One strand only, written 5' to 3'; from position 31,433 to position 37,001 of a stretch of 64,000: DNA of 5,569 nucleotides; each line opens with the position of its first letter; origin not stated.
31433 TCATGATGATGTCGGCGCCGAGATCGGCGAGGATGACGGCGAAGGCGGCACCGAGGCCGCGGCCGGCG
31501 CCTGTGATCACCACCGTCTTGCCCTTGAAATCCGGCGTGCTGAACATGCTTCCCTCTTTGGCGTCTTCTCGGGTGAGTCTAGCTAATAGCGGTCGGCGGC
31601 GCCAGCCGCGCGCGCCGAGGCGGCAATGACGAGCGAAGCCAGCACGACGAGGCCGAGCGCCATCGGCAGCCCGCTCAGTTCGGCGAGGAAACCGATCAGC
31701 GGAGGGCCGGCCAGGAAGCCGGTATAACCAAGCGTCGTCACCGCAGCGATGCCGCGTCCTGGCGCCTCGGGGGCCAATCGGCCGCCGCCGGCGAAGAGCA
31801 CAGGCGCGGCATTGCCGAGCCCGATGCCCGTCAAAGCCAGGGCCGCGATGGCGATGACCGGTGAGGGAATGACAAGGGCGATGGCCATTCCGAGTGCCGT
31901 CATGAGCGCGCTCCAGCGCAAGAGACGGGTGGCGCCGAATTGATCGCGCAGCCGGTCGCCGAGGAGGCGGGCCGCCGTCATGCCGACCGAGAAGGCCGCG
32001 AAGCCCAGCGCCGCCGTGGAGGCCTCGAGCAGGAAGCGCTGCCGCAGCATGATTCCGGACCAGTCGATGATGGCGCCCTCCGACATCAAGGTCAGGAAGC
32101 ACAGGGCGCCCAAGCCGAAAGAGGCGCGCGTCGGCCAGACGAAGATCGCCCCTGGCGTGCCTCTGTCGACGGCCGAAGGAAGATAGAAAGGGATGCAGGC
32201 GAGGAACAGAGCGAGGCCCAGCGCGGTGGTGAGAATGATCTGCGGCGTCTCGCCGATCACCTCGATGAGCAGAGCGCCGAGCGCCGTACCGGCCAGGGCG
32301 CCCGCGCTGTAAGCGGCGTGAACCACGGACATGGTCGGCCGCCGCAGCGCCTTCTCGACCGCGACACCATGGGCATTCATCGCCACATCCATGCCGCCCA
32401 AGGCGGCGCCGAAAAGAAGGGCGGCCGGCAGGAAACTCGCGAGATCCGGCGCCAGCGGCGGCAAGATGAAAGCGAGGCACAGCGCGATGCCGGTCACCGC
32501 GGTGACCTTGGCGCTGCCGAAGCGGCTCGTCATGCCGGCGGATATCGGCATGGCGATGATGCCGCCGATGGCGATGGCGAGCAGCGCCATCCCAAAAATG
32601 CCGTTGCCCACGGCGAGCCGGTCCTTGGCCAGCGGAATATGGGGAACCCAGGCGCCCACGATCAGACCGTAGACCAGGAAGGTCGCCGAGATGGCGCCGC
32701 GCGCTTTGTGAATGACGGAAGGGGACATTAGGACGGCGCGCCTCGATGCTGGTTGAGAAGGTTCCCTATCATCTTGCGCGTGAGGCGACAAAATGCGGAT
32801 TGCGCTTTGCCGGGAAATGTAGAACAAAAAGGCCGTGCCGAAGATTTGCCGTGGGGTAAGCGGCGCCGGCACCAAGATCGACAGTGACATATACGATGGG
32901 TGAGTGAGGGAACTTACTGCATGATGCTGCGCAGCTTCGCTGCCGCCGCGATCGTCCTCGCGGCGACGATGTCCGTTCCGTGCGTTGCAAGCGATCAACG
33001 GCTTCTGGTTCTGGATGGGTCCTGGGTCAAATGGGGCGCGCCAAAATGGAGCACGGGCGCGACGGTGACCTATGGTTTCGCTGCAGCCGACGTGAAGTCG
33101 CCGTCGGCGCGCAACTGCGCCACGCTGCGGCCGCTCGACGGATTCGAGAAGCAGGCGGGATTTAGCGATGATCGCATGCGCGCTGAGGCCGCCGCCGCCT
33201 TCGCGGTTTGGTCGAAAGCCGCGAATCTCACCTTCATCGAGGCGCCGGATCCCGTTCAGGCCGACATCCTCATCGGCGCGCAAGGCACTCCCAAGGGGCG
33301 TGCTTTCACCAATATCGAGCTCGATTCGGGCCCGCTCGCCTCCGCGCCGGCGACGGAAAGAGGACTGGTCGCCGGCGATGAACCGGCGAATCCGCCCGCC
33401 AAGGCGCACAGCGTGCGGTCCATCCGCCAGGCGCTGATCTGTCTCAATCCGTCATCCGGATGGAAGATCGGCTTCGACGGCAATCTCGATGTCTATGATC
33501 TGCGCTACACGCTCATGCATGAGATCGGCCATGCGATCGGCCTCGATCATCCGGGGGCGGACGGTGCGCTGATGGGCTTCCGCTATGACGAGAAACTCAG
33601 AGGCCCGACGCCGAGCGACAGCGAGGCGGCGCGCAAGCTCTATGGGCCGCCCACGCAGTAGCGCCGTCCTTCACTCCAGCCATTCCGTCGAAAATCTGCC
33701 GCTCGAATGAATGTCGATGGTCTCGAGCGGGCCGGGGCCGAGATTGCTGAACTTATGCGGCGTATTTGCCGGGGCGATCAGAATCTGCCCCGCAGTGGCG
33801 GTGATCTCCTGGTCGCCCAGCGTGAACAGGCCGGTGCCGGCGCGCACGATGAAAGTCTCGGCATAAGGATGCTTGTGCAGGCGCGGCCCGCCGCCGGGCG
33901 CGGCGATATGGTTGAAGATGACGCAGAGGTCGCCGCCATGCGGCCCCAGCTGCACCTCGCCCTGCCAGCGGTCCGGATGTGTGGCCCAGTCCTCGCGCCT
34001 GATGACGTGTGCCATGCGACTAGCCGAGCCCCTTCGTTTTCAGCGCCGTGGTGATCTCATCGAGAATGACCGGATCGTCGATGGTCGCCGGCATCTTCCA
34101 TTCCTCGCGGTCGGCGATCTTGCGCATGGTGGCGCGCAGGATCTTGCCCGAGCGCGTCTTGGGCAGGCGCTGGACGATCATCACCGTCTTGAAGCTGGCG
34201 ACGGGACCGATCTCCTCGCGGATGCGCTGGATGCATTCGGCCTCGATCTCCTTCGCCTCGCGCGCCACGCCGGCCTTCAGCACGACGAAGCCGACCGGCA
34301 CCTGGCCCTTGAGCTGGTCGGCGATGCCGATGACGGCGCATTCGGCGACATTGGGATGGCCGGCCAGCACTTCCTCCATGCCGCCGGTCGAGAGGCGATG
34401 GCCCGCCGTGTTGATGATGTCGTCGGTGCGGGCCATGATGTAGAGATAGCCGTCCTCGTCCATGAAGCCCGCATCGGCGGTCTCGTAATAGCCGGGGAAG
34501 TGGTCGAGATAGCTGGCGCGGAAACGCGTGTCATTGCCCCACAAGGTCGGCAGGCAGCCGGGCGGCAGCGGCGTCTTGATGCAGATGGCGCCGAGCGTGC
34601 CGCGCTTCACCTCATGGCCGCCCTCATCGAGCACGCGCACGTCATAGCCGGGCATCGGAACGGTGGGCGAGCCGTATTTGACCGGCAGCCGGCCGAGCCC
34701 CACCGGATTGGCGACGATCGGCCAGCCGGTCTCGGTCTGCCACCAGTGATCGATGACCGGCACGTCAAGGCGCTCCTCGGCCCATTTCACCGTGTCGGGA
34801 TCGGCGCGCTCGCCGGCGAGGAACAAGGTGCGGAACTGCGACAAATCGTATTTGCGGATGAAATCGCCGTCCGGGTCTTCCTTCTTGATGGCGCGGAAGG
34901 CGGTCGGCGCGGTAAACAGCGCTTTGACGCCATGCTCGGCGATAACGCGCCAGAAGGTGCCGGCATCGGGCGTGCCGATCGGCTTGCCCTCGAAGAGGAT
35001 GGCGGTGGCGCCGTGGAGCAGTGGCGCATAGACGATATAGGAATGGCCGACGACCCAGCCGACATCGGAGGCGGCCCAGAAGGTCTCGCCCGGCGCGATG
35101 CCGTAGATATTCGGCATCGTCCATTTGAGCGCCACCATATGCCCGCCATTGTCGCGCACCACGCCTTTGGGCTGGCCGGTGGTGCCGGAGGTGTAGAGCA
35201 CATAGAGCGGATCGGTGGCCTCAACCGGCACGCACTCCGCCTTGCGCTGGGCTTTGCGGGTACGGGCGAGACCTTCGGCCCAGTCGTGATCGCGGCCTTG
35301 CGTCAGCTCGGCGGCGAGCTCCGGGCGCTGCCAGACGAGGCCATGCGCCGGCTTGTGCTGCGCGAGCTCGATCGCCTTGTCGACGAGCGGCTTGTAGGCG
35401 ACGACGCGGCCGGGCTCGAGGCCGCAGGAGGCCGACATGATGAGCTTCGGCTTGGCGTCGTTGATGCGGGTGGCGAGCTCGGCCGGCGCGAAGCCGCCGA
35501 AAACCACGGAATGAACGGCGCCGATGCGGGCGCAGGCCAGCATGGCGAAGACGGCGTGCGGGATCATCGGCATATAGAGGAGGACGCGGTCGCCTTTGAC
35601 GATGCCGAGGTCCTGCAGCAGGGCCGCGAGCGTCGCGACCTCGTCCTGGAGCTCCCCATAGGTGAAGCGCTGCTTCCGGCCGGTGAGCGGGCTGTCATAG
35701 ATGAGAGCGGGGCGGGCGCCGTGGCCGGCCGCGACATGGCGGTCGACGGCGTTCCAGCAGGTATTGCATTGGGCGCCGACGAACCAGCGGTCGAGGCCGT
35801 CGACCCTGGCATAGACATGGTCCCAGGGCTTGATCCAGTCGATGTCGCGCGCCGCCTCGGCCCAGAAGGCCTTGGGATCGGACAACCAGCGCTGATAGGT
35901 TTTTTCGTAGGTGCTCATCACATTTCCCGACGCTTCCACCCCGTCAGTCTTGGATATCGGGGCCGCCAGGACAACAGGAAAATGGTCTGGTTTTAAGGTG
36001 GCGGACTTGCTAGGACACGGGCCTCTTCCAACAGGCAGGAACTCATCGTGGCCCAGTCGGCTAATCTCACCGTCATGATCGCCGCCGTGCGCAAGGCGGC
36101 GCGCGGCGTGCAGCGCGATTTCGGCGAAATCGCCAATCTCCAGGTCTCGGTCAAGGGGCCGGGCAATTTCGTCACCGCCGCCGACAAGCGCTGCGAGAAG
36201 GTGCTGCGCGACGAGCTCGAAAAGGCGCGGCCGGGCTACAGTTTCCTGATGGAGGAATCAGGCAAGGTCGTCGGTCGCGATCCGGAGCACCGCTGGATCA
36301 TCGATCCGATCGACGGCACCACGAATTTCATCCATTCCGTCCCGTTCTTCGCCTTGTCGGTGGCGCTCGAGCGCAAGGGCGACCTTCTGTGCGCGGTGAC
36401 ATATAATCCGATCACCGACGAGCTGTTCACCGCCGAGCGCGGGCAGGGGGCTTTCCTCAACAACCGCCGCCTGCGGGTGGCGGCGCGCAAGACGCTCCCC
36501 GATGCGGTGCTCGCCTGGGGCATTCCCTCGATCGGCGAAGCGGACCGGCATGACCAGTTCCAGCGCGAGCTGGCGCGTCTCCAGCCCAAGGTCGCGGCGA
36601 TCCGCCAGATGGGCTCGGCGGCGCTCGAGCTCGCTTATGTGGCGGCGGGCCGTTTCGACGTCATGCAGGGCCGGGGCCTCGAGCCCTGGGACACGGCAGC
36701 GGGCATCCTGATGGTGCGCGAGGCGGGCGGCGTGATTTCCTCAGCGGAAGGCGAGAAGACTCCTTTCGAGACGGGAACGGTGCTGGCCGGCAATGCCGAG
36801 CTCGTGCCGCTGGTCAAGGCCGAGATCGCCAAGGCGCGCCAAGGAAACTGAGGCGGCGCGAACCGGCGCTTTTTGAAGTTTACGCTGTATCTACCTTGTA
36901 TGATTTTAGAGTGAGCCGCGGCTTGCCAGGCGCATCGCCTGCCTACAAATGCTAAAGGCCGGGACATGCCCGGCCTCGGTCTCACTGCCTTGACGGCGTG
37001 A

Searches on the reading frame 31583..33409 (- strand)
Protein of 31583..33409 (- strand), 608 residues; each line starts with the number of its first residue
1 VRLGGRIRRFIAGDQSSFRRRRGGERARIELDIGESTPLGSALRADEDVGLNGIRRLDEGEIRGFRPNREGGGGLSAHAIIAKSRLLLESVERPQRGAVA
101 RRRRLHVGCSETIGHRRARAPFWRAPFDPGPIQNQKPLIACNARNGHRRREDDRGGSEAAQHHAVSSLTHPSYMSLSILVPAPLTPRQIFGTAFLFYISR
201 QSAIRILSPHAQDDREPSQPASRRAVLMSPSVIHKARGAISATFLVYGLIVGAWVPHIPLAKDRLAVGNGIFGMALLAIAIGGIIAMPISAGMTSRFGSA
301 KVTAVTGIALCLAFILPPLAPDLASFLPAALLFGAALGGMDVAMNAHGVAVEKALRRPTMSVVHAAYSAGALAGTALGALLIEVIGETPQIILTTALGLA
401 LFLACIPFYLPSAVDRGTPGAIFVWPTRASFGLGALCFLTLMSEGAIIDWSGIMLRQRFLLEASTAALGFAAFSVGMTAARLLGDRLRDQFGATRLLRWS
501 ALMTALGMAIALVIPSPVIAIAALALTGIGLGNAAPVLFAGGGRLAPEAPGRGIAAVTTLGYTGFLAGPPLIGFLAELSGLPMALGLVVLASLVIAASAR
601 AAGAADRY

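Call 27: search_protein_families(library=pfam, proteins=[window:31583-33409:-], max_evalue=0.00001)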
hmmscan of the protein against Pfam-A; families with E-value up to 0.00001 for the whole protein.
window:31583-33409:- (608 aa): 1 family
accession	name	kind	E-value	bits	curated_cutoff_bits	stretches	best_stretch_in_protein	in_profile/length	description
PF07690.21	MFS_1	-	8.4e-16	58.3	33.4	2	439-597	7-166/347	Major Facilitator Superfamily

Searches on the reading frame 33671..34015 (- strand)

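Call 27: search_protein_families(library=pfam, proteins=[window:33671-34015:-], max_evalue=0.00001)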
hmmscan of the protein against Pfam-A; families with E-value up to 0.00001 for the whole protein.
window:33671-34015:- (114 aa): 2 families
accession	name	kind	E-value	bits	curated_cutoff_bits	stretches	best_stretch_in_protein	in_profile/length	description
PF07883.17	Cupin_2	-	1.8e-17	63.2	27.2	1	39-102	6-69/70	Cupin domain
PF02311.25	AraC_binding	-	3.1e-07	30.6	21.1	1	29-99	3-71/135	AraC-like ligand binding domain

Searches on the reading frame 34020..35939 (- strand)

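Call 27: search_protein_families(library=pfam, proteins=[window:34020-35939:-], max_evalue=0.00001)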
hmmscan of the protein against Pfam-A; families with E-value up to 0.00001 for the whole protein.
window:34020-35939:- (639 aa): 3 families
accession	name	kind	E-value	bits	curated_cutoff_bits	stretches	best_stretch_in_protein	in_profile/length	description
PF00501.34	AMP-binding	-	2.2e-77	260.9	29.9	1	68-457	3-377/384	AMP-binding enzyme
PF13193.12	AMP-binding_C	-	5.9e-27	94.8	24.5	1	521-599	2-76/76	AMP-binding enzyme C-terminal domain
PF16177.11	ACAS_N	-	5.3e-16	58.6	27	1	11-64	1-55/55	Acetyl-coenzyme A synthetase N-terminus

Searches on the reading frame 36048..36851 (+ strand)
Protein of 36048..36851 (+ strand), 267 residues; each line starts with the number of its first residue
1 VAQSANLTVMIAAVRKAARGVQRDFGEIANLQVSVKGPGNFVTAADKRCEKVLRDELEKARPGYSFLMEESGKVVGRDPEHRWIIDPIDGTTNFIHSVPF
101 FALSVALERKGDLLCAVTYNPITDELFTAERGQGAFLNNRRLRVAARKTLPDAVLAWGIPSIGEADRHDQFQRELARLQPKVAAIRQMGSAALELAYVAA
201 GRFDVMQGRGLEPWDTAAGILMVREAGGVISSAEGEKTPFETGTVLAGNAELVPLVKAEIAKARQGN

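Call 28: search_protein_families(library=pfam, proteins=[window:36048-36851:+], max_evalue=0.00001)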
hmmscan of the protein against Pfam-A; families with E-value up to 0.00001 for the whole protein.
window:36048-36851:+ (267 aa): 1 family
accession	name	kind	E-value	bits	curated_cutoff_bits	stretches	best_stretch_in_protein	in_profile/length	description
PF00459.30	Inositol_P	-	1e-56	192.9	27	1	8-253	7-255/271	Inositol monophosphatase family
